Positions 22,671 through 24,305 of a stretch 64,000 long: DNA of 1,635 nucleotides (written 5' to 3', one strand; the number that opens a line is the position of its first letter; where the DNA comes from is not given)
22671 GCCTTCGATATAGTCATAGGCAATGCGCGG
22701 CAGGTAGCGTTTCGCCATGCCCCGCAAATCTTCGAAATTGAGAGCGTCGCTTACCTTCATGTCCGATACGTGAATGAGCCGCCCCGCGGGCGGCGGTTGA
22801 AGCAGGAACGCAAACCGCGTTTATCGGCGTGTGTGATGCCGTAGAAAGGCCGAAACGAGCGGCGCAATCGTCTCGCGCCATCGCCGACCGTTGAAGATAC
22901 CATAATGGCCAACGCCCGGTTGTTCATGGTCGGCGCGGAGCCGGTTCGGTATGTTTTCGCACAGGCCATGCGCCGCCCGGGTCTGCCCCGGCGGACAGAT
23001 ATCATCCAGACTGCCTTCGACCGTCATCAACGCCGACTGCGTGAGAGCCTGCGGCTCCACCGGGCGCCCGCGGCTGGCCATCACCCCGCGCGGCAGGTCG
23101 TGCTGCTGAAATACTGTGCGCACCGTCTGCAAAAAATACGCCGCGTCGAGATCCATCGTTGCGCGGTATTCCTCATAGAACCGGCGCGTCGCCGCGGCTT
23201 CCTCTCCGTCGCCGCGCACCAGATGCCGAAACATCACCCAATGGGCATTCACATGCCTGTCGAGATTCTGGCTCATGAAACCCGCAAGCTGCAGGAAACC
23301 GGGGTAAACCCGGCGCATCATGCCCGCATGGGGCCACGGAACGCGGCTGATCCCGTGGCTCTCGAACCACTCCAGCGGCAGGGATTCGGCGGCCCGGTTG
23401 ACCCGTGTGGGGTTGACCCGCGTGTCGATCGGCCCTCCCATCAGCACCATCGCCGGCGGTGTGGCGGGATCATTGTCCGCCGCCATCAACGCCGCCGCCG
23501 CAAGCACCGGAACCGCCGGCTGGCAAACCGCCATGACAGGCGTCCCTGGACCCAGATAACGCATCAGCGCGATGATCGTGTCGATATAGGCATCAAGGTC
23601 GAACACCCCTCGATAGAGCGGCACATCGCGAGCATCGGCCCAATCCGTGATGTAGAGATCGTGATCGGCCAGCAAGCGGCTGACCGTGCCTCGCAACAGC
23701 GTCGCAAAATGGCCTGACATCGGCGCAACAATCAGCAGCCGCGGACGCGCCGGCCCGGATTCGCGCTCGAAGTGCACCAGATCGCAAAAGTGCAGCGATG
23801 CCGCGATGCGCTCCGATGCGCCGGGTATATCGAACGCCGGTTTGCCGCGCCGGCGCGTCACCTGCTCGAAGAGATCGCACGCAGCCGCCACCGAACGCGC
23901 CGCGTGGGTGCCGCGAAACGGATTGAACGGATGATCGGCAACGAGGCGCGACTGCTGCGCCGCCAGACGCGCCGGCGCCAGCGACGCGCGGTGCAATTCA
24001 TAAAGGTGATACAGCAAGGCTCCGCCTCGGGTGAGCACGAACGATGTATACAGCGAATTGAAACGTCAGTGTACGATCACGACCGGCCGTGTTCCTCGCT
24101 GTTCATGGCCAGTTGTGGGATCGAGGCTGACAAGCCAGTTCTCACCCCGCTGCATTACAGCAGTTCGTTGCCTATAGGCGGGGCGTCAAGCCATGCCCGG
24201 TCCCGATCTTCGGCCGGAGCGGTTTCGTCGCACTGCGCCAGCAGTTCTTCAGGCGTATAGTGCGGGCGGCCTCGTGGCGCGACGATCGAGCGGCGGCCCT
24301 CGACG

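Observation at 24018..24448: Orphan PemI-like antitoxin: toxin gene apparently deleted, IS inserted in its promoter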

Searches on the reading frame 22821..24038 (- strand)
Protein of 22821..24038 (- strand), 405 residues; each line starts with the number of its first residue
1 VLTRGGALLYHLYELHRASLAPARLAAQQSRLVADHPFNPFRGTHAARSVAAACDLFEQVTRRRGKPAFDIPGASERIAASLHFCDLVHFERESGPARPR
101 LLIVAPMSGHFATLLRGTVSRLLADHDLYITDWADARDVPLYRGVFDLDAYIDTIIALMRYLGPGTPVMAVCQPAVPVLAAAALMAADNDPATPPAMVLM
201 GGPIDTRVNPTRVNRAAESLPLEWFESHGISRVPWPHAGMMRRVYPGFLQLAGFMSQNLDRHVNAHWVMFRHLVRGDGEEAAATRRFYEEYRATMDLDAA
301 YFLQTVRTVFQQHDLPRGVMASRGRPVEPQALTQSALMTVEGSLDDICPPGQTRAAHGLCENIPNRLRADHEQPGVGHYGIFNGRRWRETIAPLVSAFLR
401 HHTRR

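Call 3: search_protein_families(library=pfam, proteins=[window:22821-24038:-], max_evalue=1)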
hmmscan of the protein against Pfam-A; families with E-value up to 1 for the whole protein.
window:22821-24038:- (405 aa): 2 families
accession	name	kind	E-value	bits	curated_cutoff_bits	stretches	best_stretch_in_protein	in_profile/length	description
PF06850.17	PHB_depo_C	-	3.6e-85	285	27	1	201-401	1-201/203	PHB de-polymerase C-terminus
PF10018.14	Med4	-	0.11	12.6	26.9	1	206-243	97-136/190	Vitamin-D-receptor interacting Mediator subunit 4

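Call 4: search_protein_families(library=ncbifam, proteins=[window:22821-24038:-], max_evalue=1)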
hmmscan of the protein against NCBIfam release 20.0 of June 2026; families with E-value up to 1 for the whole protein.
window:22821-24038:- (405 aa): 2 families
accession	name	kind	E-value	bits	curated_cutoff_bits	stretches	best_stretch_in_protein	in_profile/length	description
TIGR01849.1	PHB_depoly_PhaZ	subfamily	1.9e-154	514.3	300.75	1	9-401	1-405/406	polyhydroxyalkanoate depolymerase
TIGR01836.1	PHA_synth_III_C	subfamily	0.026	13.5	365.3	1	296-401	249-349/350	class III poly(R)-hydroxyalkanoic acid synthase subunit PhaC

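Call 11: find_related_loci(query=window:22821-24014:-, collection=genome_contigs, flank=6000)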
Query window:22821-24014:- (397 aa) in genome_contigs; peptide patterns used: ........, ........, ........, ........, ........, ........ (x = any residue, [..] = any of these).
270 stretches matched a pattern; 171 encode a relative of the query (tblastn E <= 1e-3); the best 80 are kept; 80 distinct loci.
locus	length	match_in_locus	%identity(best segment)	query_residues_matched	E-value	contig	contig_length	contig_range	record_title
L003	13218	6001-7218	56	1-397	2e-144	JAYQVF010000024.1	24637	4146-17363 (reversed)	MAG: Alphaproteobacteria bacterium isolate SD9011_COM_concoct_bins.tsv.064 NODE_961_length_24637_cov_9.341673, whole gen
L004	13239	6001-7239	55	1-396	1e-139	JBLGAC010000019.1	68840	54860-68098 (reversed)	MAG: Paracoccaceae bacterium isolate 3300053772_119 Ga0535651_0000235, whole genome shotgun sequence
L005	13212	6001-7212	51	2-392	3e-138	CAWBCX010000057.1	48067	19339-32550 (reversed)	MAG: uncultured Alphaproteobacteria bacterium isolate MFD02832.bin.2.45 genome assembly, contig: contig_6585, whole geno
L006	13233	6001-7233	52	2-397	1e-135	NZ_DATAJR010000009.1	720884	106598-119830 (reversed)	MAG: Hyphomicrobium sp. isolate SMAG_U6917 k141_6120, whole genome shotgun sequence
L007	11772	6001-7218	55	1-396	2e-135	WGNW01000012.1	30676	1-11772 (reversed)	MAG: Alphaproteobacteria bacterium isolate RI_34 c_000000121577, whole genome shotgun sequence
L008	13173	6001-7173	53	1-391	2e-135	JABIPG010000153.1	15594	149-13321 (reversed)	MAG: Rhodospirillaceae bacterium isolate SI072_bin112 k141_570419, whole genome shotgun sequence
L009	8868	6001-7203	54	1-392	4e-135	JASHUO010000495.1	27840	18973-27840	MAG: Alphaproteobacteria bacterium isolate JOPF181 JOPF_N14C_contig_181439, whole genome shotgun sequence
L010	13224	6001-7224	53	1-395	5e-135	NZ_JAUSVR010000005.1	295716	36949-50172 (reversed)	Ancylobacter amanitiformis strain DSM 15561 Ga0480214_05, whole genome shotgun sequence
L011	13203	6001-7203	54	1-392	1e-134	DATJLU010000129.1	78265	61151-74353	MAG TPA_asm: Stellaceae bacterium isolate SMAG_U14817 k141_3985686, whole genome shotgun sequence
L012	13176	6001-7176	53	1-392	7e-134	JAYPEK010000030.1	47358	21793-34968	MAG: Rhodospirillaceae bacterium isolate 139580_S181_maxbin_bins.tsv.117 NODE_677_length_47358_cov_12.164852, whole geno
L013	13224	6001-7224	52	1-395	6e-134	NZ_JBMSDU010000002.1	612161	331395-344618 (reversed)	Ancylobacter sp. VNQ12 contig2, whole genome shotgun sequence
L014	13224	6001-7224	52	1-395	1e-133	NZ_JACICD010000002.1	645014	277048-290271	Ancylobacter tetraedralis strain DSM 5895 Ga0373299_02, whole genome shotgun sequence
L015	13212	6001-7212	54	1-391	1e-133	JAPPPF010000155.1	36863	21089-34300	MAG: Magnetovibrio sp. isolate SB9158_S7_bin_9 NODE_74_length_36863_cov_12.3375, whole genome shotgun sequence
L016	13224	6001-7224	52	1-395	2e-133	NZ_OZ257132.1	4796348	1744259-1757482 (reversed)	MAG: Ancylobacter sp. isolate 377afb61-31a6-4c1a-8b4e-982506cd0dad chromosome 1, complete sequence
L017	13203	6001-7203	56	1-392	5e-133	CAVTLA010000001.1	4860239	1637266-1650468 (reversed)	MAG: uncultured Alphaproteobacteria bacterium isolate MFD06714.bin.1.37 genome assembly, contig: contig_15751, whole gen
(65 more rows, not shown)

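Call 19: list_cluster_members(proteins=[P0001, window:22821-24038:-])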
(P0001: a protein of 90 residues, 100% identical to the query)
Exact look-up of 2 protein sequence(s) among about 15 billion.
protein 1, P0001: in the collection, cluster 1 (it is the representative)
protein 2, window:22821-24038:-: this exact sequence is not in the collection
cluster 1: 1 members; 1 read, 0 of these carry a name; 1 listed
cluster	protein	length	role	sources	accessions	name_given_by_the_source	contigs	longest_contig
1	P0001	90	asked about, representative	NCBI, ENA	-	-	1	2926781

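Call 47: find_homologous_proteins(query=window:22821-24014:-, max_evalue=1e-100)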
Query window:22821-24014:- (397 aa): 7916 proteins with E <= 1e-100 among 8000 candidates; the best 120 are listed.
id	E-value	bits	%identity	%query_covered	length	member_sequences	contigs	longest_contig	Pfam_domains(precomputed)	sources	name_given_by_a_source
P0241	4.7e-270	913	100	100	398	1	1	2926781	PF06850.18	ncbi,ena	-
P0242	1.3e-186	639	71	100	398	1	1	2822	PF06850.18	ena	-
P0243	2.8e-162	559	63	100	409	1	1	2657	PF06850.18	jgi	jgi:poly(3-hydroxybutyrate) depolymerase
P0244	3.5e-158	545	62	100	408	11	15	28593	PF06850.18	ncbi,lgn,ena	-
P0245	5.6e-158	544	61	100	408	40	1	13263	PF06850.18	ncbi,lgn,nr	ncbi:MAG: polyhydroxyalkanoate depolymerase [Alphaproteobacteria bacterium]|nr:polyhydroxyalkanoate 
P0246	1.4e-157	543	60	99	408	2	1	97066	PF06850.18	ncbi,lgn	ncbi:MAG: polyhydroxyalkanoate depolymerase [Inquilinaceae bacterium]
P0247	4.3e-156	538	63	99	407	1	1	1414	PF06850.18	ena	-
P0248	7.3e-156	537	60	100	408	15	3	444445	PF06850.18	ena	-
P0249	1.1e-155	537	62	99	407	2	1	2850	PF06850.18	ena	-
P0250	3.6e-155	535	61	99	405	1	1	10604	PF06850.18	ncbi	-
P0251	1.3e-154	533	61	99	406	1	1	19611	PF06850.18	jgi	jgi:poly(3-hydroxybutyrate) depolymerase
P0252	1.6e-154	533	60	100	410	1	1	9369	PF06850.18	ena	-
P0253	8.0e-154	531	59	100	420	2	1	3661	PF06850.18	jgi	-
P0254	1.5e-153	530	62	99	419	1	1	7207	PF06850.18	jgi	jgi:poly(3-hydroxybutyrate) depolymerase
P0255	1.0e-152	527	61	99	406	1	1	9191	PF06850.18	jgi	jgi:poly(3-hydroxybutyrate) depolymerase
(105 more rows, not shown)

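Call 48: find_encoding_contigs(protein=P0242, flank=3000, max_places=3)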
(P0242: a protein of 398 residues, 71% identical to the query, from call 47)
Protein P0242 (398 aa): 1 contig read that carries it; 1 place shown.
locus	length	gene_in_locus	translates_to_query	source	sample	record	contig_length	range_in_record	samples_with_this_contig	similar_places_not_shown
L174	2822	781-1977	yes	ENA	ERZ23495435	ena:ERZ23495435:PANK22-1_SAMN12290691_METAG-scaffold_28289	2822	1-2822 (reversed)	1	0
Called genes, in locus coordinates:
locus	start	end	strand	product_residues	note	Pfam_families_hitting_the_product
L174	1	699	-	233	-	?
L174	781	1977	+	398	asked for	PF06850:PHB_depo_C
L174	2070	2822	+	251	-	?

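Call 49: find_encoding_contigs(protein=P0241, flank=3000, max_places=5)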
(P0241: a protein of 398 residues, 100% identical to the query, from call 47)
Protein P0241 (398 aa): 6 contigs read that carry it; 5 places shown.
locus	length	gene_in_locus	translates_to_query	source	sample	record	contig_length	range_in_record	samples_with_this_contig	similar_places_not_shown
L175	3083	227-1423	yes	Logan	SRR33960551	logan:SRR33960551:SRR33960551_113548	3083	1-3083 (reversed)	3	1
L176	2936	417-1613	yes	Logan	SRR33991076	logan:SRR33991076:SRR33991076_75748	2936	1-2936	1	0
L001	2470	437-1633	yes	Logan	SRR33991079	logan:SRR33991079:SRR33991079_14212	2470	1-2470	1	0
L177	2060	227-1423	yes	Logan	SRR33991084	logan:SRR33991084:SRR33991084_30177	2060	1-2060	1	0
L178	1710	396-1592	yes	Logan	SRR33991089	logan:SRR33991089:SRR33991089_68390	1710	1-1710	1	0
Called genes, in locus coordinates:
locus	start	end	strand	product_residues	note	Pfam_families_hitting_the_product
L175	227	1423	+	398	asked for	PF06850:PHB_depo_C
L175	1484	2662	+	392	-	PF01070:FMN_dh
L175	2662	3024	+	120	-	-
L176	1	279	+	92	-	?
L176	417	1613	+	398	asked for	PF06850:PHB_depo_C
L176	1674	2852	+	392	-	PF01070:FMN_dh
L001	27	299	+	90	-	-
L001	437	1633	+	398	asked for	PF06850:PHB_depo_C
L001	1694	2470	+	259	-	?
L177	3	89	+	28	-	?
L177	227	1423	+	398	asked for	PF06850:PHB_depo_C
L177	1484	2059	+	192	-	?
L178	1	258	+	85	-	?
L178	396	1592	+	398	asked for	PF06850:PHB_depo_C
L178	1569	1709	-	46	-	?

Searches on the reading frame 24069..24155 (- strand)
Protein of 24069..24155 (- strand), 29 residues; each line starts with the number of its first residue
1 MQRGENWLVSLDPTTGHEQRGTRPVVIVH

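Call 3: search_protein_families(library=pfam, proteins=[window:24069-24155:-], max_evalue=1)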
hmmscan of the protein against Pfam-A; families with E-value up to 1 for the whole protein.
seq(29 aa): 1 family
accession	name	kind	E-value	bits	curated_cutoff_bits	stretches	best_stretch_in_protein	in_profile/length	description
PF02452.23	PemK_toxin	-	5.9e-07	30.1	23.1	1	2-28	1-27/109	PemK-like, MazF-like toxin of type II toxin-antitoxin system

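Call 4: search_protein_families(library=ncbifam, proteins=[window:24069-24155:-], max_evalue=1)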
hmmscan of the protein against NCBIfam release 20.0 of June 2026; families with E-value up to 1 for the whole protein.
seq(29 aa): 3 families
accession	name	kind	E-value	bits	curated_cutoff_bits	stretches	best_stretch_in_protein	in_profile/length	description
NF007386.0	PRK09907.1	equivalog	0.00087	19.2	120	1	7-28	13-34/111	endoribonuclease MazF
NF007320.0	PRK09812.1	equivalog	0.00097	19.2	129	1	2-28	8-35/116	type II toxin-antitoxin system ChpB family toxin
NF052489.1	TAtMazFAgrob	equivalog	0.055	13.3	150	1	2-28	7-33/118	type II toxin-antitoxin system toxin MazF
